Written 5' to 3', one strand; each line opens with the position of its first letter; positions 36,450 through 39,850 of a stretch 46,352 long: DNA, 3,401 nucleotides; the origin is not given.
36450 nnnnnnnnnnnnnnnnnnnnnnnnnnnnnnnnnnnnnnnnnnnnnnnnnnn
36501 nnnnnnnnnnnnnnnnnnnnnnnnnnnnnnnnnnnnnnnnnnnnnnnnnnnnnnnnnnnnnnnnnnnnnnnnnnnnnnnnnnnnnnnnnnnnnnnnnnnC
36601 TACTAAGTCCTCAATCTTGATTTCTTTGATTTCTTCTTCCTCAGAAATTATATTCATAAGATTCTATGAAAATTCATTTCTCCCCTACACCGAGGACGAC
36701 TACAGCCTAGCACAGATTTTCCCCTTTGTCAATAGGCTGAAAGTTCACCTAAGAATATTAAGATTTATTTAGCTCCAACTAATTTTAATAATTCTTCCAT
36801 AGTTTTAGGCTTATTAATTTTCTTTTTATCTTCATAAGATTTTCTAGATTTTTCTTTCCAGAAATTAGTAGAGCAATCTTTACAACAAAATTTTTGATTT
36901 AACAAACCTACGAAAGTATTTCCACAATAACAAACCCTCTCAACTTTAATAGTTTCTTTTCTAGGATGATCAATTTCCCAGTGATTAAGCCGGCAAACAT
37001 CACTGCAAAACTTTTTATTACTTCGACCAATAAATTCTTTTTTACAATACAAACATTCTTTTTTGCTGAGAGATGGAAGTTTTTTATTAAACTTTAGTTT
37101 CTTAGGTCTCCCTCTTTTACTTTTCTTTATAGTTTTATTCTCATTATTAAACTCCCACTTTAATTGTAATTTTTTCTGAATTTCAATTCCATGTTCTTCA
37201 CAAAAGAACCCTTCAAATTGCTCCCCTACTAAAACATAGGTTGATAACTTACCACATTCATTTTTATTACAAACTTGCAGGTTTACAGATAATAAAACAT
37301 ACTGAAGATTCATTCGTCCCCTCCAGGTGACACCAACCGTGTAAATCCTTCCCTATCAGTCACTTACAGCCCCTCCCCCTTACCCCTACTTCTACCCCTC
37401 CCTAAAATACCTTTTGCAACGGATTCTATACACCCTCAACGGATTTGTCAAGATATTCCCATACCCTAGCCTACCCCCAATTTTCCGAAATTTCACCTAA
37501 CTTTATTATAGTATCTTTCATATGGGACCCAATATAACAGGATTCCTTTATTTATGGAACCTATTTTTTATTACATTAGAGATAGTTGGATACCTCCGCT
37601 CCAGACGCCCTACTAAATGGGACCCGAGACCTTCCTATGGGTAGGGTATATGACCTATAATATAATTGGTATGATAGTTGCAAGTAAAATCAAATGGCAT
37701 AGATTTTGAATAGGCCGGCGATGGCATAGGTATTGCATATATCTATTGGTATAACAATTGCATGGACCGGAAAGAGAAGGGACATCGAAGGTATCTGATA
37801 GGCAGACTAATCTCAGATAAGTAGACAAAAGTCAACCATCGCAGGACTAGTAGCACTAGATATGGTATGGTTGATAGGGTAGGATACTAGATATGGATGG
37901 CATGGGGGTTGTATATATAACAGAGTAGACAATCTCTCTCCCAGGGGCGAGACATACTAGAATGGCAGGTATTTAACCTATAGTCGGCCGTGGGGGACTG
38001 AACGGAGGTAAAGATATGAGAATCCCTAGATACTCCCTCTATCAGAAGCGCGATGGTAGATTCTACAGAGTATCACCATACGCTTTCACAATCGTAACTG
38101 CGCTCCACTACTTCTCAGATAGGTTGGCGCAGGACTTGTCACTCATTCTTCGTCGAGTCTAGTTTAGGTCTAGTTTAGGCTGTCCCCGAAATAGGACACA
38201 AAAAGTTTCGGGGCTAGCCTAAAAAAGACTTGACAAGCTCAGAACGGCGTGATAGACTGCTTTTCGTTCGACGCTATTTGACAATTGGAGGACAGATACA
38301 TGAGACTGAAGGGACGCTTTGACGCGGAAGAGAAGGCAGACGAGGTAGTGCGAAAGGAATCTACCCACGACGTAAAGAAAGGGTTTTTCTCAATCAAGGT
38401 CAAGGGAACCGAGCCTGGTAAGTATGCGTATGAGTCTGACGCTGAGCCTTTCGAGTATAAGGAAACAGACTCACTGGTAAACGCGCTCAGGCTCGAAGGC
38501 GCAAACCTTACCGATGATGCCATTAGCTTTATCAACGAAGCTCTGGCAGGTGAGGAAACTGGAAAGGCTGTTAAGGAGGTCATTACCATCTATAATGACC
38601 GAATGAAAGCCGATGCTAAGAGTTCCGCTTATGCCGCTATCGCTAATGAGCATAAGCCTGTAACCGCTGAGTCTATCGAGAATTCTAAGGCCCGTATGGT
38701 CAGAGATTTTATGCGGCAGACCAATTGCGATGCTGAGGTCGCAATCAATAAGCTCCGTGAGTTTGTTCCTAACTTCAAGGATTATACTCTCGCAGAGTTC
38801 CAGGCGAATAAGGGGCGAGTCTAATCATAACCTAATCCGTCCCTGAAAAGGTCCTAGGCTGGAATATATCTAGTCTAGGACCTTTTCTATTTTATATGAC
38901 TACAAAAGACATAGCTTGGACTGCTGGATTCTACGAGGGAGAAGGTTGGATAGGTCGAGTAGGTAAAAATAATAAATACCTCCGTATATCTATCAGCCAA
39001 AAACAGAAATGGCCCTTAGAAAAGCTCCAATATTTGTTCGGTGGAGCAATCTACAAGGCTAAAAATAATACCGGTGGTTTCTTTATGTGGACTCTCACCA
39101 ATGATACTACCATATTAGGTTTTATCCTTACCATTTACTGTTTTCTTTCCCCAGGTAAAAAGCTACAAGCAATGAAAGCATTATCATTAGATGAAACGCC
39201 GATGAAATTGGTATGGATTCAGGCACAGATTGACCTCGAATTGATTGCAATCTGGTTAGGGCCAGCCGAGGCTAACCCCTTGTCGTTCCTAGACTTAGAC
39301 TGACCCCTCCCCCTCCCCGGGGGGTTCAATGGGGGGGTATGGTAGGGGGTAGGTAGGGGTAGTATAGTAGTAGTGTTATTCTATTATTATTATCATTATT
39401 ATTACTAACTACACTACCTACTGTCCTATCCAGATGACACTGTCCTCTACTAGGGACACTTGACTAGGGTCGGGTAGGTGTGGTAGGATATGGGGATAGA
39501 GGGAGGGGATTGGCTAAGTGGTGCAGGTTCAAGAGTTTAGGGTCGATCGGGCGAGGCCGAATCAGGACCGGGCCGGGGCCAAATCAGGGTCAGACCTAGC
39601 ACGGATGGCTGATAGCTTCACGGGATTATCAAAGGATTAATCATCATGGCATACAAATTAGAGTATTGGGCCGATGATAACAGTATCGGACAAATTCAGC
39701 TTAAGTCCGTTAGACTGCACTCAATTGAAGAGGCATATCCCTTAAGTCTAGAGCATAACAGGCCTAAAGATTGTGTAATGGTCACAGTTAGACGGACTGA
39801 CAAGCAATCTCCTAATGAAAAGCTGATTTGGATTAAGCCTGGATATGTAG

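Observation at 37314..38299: ~1-kb ORF-poor, GC-richer divergent control island with a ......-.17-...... promoter family and many short dispersed repeats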

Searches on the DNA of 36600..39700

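Call 8: search_rna_families(source=window, start=36600, end=39700, threshold=evalue, max_evalue=10, show_alignments=3)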
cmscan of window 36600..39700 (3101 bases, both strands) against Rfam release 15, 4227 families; matches with E-value up to 10: 10.
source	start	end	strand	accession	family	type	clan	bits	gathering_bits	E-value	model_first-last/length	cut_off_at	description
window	38150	38235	+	RF00769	mir-331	Gene; miRNA;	-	27.4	80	0.017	1-92/92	no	mir-331 microRNA precursor family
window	39349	39433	+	RF00027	let-7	Gene; miRNA;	CL00148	24.9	53.5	0.063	1-84/84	no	let-7 microRNA precursor family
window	37540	37560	+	RF01379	CRISPR-DR66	Gene; CRISPR;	CL00014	20.8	45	2.4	1-37/37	no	CRISPR RNA direct repeat element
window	39355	39421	+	RF03400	mir-728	Gene; miRNA;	-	20.1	70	3.5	1-62/62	no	mir-728 microRNA precursor family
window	39341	39453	+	RF03206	mir-3102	Gene; miRNA;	-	19.6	61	5.9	1-104/104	no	mir-3102 microRNA precursor family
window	39335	39438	+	RF04164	MIR1507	Gene; miRNA;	-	19.2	73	0.71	1-107/107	no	MIR1507 microRNA precursor family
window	36623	36659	-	RF01342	CRISPR-DR32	Gene; CRISPR;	-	18.8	48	8.4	1-37/37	no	CRISPR RNA direct repeat element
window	37145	37245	+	RF01504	Afu_254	Gene; sRNA;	-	18.5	60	8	1-158/158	no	A. fumigatus sRNA Afu_254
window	39350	39432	+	RF03594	mir-3817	Gene; miRNA;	-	17.4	90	8.8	1-89/89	no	mir-3817 microRNA precursor family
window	39346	39420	+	RF00811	mir-84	Gene; miRNA;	-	15.6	60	5.7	1-75/75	no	mir-84 microRNA precursor family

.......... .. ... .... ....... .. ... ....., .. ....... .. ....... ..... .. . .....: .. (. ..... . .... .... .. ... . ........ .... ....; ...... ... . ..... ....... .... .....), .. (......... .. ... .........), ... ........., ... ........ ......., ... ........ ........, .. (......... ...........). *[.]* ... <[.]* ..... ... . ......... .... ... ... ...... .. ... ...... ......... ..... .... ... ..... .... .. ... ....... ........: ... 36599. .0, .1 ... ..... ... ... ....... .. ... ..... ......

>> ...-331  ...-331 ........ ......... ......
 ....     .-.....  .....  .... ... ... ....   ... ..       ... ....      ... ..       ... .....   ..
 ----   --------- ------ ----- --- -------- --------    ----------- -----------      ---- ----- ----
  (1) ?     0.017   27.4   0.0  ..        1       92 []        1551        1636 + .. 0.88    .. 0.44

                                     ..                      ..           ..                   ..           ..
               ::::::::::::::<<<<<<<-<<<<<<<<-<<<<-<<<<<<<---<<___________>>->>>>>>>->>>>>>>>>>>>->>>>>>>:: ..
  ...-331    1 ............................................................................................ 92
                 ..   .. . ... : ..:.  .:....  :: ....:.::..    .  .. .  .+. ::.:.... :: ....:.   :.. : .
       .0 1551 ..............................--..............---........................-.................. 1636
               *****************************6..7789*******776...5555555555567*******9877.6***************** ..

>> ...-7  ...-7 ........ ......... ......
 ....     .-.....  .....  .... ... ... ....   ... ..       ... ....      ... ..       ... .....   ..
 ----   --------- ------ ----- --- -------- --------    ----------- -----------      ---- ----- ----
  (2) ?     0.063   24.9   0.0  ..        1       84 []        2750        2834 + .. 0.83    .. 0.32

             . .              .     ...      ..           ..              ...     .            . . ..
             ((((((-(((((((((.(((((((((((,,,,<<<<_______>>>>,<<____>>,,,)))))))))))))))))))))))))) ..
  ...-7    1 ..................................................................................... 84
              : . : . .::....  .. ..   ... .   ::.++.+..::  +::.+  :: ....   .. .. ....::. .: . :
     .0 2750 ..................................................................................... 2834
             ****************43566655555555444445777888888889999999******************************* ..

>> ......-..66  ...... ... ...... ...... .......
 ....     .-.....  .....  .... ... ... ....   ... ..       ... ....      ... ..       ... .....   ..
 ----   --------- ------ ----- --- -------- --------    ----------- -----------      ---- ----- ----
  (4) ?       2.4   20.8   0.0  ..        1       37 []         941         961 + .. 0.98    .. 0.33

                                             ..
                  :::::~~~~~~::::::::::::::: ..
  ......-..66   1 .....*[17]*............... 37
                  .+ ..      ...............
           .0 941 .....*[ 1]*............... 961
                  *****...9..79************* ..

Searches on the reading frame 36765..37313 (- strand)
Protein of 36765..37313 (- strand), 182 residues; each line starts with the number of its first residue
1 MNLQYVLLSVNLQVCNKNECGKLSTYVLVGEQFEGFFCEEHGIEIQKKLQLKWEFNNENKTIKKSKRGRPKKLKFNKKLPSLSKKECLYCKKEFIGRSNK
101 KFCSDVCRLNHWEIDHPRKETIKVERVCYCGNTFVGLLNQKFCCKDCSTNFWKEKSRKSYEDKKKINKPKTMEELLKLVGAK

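Call 7: search_protein_families(library=pfam, proteins=[window:36765-37313:-], max_evalue=0.01)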
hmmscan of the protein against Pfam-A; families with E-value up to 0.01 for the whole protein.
window:36765-37313:- (182 aa): 0 families

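Call 15: find_encoding_contigs(protein=window:36765-37313:-, flank=10000, max_places=10)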
Protein window:36765-37313:- (182 aa): 8 contigs read that carry it; 1 place shown.
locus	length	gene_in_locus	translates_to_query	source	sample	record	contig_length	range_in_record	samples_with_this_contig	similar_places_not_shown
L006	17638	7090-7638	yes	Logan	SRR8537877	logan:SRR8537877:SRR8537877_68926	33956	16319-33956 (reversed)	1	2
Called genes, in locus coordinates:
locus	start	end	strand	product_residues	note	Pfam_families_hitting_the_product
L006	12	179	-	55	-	-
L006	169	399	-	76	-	-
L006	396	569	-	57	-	-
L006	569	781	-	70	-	-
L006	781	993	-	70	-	-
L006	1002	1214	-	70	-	-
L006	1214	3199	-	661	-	PF10263:SprT-like, PF00176:SNF2-rel_dom, PF00271:Helicase_C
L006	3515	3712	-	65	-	-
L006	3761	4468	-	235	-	-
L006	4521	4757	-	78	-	-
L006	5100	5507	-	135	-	-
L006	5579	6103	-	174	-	-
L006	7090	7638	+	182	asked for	-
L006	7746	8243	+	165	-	-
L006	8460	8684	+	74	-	-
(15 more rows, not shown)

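Call 54: search_protein_families(library=phrogs, proteins=[window:36765-37313:-], max_evalue=0.01)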
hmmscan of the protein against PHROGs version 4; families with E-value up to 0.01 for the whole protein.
window:36765-37313:- (182 aa): 3 families
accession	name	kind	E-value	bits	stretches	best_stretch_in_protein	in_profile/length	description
phrog_2308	-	unknown function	2.2e-05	25.6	1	59-150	30-128/138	-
phrog_1271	-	DNA, RNA and nucleotide metabolism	8.3e-05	23.1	1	30-166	123-256/361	HNH endonuclease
phrog_12986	-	unknown function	0.0086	17.2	1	126-168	8-51/130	-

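Call 94: search_protein_families(library=ncbifam, proteins=[window:36765-37313:-], max_evalue=0.01)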
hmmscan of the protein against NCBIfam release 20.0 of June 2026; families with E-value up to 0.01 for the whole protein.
window:36765-37313:- (182 aa): 0 families

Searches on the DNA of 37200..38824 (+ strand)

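Call 6: search_dna_similar(query=window:37200-38400:+, collection=phages, mode=distant)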
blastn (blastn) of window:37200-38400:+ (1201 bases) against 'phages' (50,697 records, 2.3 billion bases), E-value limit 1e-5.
No match.

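Call 47: search_rna_families(source=L011, start=8600, end=11100, threshold=evalue, max_evalue=5)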
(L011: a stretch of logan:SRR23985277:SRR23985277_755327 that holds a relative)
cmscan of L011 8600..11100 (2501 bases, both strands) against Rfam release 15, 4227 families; matches with E-value up to 5: 4.
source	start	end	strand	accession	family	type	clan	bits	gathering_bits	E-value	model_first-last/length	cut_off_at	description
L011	10547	10586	+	RF00344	snoZ267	Gene; snRNA; snoRNA; CD-box;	-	20.9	43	0.96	1-73/73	no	Small nucleolar RNA Z267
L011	9856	9931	+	RF04282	mir-507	Gene; miRNA;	CL00136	20.6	79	0.5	1-82/82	no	mir-507 microRNA precursor family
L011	9859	9926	-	RF04230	mir-9261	Gene; miRNA;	-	17.8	86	4.7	1-92/92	no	mir-9261 microRNA precursor family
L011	10538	10600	-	RF03695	MIR6151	Gene; miRNA;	-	16.5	71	4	1-71/71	no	MIR6151 microRNA precursor family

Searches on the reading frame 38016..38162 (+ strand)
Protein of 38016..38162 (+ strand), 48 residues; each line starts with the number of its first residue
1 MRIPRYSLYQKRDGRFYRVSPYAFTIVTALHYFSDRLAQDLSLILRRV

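Call 54: search_protein_families(library=phrogs, proteins=[window:38016-38162:+], max_evalue=0.01)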
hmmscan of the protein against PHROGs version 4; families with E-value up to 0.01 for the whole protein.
window:38016-38162:+ (48 aa): 0 families

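Call 94: search_protein_families(library=ncbifam, proteins=[window:38016-38162:+], max_evalue=0.01)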
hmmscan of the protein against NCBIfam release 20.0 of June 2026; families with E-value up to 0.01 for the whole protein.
window:38016-38162:+ (48 aa): 0 families
